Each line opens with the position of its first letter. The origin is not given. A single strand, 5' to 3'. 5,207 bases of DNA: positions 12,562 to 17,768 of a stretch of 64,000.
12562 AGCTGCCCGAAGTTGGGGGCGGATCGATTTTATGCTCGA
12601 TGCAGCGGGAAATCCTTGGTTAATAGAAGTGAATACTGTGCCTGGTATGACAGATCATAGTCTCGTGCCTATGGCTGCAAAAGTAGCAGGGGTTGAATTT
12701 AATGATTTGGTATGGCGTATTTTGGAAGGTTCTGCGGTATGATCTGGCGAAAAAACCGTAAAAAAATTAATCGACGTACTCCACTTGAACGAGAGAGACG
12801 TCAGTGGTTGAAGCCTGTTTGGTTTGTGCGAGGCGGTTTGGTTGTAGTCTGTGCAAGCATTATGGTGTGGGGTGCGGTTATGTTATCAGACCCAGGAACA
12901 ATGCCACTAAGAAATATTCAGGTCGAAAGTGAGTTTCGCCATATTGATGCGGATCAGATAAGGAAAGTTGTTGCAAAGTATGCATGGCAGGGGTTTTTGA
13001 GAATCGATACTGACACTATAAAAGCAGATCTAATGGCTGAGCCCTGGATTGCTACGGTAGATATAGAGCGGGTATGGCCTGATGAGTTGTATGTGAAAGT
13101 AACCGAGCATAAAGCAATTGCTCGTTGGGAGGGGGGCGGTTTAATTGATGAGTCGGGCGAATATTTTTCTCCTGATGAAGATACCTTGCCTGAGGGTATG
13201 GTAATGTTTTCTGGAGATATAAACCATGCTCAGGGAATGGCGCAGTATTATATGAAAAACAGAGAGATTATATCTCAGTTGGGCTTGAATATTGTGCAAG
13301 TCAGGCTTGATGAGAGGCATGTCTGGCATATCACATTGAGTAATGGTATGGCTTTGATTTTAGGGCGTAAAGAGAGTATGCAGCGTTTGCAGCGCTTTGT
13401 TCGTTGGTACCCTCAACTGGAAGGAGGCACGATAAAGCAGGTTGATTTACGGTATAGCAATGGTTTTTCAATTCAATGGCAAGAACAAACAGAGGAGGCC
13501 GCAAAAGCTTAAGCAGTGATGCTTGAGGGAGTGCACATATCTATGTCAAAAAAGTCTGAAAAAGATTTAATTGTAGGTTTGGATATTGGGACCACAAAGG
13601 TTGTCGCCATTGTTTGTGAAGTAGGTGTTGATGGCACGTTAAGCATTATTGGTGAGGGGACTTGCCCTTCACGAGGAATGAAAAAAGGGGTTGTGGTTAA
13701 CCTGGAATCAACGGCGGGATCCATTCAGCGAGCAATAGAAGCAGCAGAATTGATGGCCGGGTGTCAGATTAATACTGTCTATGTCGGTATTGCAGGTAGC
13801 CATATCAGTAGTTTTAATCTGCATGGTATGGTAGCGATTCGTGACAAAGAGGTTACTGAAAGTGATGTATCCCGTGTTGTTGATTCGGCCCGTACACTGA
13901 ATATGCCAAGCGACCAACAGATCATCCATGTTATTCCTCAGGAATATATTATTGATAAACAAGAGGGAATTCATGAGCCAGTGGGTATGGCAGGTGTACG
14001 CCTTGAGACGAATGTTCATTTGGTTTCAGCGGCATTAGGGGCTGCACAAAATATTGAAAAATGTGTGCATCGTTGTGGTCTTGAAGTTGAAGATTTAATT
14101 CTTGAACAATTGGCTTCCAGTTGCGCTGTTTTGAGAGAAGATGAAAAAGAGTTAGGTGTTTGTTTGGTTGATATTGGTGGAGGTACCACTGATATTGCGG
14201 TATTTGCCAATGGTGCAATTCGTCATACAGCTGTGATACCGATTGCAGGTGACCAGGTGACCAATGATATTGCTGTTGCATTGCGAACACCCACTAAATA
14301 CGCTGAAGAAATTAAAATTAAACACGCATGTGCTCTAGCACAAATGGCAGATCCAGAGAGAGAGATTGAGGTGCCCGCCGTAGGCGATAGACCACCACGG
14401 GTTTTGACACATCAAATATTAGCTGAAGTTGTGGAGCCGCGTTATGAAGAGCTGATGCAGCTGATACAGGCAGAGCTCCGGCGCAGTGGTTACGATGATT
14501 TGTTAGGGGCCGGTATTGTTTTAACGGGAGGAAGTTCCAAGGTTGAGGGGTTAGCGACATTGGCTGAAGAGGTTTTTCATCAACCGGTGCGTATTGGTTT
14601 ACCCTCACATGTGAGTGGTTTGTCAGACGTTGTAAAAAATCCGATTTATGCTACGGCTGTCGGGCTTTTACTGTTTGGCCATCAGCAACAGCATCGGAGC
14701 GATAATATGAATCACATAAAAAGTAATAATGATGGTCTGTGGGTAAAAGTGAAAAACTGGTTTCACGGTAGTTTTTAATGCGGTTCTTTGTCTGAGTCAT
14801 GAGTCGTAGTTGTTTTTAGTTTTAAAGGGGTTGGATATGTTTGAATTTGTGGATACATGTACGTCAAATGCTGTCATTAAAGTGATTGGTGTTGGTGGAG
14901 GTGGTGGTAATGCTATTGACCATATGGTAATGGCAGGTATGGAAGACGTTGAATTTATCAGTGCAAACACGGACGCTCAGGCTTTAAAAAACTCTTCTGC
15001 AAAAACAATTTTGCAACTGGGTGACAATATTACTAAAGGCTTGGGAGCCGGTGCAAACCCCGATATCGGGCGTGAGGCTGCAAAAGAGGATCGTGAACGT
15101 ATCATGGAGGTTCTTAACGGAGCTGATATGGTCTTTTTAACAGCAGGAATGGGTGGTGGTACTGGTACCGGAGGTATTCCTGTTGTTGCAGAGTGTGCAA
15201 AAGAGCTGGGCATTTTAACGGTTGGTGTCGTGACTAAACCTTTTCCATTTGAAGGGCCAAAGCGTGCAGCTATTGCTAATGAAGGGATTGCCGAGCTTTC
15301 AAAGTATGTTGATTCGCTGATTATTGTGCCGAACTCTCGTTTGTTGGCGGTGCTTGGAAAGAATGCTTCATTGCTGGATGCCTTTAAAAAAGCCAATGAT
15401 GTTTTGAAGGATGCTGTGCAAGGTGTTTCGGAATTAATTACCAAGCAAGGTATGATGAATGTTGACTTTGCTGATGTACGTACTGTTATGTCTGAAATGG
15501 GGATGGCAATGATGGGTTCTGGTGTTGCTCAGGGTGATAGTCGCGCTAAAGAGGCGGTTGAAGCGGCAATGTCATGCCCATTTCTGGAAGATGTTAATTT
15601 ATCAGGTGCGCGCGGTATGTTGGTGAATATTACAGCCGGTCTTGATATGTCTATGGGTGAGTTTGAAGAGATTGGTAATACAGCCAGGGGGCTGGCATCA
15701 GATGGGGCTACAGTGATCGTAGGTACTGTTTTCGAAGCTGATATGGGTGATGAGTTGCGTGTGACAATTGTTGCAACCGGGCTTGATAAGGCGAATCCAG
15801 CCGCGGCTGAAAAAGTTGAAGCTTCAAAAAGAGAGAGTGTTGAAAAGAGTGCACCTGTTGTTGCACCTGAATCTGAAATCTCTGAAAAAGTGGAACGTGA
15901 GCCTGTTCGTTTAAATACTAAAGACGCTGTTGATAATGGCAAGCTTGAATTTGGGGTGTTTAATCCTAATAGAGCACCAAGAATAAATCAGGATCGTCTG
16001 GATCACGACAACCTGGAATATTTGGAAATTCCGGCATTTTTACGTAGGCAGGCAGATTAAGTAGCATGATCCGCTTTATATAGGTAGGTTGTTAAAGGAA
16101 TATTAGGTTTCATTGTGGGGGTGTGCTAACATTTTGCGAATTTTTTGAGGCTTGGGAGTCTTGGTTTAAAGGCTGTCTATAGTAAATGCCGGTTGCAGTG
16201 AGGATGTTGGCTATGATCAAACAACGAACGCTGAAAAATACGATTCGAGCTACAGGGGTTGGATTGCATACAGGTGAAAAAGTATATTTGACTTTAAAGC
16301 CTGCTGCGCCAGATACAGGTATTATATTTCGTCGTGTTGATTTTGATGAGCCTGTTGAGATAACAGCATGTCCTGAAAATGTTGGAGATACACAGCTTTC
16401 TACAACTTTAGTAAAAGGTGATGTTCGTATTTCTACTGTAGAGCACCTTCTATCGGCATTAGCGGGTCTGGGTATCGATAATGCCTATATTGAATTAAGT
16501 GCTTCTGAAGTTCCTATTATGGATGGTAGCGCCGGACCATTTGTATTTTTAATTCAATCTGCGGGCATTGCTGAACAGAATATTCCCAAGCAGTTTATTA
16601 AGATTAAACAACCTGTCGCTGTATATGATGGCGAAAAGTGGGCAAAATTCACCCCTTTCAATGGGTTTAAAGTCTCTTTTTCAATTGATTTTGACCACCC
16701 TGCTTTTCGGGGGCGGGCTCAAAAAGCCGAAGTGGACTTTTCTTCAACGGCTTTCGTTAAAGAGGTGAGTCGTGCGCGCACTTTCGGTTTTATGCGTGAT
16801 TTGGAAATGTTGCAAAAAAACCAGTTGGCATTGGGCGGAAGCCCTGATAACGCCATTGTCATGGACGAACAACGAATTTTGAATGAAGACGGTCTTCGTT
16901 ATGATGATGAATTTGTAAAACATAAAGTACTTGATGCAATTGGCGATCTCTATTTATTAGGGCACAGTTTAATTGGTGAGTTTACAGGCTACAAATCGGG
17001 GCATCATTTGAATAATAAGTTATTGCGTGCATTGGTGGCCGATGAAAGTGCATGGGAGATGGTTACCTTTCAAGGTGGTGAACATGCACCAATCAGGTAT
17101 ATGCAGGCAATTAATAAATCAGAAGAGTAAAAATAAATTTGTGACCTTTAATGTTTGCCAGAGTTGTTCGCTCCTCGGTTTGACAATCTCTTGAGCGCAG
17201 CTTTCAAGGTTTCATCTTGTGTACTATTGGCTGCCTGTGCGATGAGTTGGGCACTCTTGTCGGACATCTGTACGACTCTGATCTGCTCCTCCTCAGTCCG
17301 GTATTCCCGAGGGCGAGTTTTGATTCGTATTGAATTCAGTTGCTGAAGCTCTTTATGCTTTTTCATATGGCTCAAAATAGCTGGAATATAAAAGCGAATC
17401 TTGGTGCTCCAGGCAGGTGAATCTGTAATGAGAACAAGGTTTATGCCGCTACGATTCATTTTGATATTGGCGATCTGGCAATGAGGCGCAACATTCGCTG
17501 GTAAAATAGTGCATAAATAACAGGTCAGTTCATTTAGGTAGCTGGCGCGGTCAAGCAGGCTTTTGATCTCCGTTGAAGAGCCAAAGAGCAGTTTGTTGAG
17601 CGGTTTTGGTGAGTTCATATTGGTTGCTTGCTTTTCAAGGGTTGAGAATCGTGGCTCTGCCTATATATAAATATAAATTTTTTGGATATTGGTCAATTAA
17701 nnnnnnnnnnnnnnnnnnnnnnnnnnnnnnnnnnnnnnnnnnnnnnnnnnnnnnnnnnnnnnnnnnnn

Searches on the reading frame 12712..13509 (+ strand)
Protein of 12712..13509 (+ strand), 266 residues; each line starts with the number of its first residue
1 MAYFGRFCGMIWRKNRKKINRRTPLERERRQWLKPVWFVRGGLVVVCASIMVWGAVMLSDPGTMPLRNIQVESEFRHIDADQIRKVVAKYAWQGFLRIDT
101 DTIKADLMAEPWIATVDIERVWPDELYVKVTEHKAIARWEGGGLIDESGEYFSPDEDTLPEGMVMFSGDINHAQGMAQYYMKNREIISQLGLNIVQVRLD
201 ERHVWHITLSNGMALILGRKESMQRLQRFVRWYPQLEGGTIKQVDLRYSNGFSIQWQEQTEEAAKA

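Call 55: search_protein_families(library=pfam, proteins=[window:12712-13509:+], max_evalue=0.00001)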
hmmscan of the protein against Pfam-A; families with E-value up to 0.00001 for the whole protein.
window:12712-13509:+ (266 aa): 2 families
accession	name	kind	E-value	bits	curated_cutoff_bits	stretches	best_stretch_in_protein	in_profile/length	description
PF03799.20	FtsQ_DivIB_C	-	5.4e-19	69.6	21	1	137-247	1-114/114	Cell division protein FtsQ/DivIB, C-terminal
PF08478.15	POTRA_1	-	1.2e-15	58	23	1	64-133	1-69/69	POTRA domain, FtsQ-type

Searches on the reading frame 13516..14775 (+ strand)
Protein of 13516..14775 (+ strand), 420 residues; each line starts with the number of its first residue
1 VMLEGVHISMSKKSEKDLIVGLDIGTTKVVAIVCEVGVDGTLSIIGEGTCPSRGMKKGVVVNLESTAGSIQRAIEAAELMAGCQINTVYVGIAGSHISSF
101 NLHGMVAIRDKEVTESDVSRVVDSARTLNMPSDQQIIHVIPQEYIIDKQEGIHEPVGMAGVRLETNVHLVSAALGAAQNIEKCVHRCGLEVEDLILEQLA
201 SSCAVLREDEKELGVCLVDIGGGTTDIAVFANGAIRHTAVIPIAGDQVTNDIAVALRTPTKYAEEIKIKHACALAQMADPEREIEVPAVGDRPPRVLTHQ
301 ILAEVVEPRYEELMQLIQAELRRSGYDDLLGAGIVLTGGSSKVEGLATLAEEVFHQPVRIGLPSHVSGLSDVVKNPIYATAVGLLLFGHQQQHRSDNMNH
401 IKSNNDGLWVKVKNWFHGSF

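Call 55: search_protein_families(library=pfam, proteins=[window:13516-14775:+], max_evalue=0.00001)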
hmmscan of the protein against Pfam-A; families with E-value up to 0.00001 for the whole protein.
window:13516-14775:+ (420 aa): 5 families
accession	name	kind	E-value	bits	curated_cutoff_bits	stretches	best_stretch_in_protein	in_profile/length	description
PF14450.12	FtsA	-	1.9e-49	167.7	31.8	2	216-383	1-127/127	Cell division protein FtsA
PF02491.25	SHS2_FTSA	-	5.1e-32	110.5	25.4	1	94-170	1-78/79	SHS2 domain inserted in FTSA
PF06723.19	MreB_Mbl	-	7.1e-16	58.4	27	1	212-361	144-304/327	MreB/Mbl protein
PF06277.17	EutA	-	3.8e-07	29.8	27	1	202-314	132-244/475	Ethanolamine utilisation protein EutA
PF11104.14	PilM_2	-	8.9e-06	25.3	27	0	203-270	170-237/340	Type IV pilus assembly protein PilM;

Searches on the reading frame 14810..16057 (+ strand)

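Call 55: search_protein_families(library=pfam, proteins=[window:14810-16057:+], max_evalue=0.00001)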
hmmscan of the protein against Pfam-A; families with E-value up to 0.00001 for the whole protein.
window:14810-16057:+ (416 aa): 2 families
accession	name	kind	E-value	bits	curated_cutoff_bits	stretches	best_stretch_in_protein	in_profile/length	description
PF00091.31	Tubulin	-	3.1e-46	158.5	33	1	23-181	2-188/190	Tubulin/FtsZ family, GTPase domain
PF12327.13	FtsZ_C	-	3e-31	108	27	1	231-326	1-95/95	FtsZ family, C-terminal domain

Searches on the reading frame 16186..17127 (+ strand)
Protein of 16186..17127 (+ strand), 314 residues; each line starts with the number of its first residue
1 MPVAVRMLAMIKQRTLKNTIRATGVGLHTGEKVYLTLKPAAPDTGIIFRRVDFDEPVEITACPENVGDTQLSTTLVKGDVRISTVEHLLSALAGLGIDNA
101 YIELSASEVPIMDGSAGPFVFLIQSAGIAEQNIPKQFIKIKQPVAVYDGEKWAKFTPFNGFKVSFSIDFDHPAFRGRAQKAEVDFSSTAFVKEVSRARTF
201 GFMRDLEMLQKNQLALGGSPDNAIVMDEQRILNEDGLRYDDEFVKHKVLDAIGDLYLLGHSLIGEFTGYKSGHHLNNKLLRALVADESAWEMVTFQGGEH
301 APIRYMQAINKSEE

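Call 55: search_protein_families(library=pfam, proteins=[window:16186-17127:+], max_evalue=0.00001)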
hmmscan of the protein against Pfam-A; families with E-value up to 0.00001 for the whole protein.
window:16186-17127:+ (314 aa): 1 family
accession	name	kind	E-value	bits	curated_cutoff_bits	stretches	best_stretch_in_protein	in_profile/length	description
PF03331.19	LpxC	-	8.4e-112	373.5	27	1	13-284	1-267/268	UDP-3-O-acyl N-acetylglycosamine deacetylase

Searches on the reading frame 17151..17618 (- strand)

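Call 55: search_protein_families(library=pfam, proteins=[window:17151-17618:-], max_evalue=0.00001)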
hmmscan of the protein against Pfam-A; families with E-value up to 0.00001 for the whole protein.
window:17151-17618:- (156 aa): 1 family
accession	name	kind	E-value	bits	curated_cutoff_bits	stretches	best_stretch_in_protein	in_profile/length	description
PF05258.17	DciA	-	4.4e-10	40.1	24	1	17-99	12-89/89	Dna[CI] antecedent, DciA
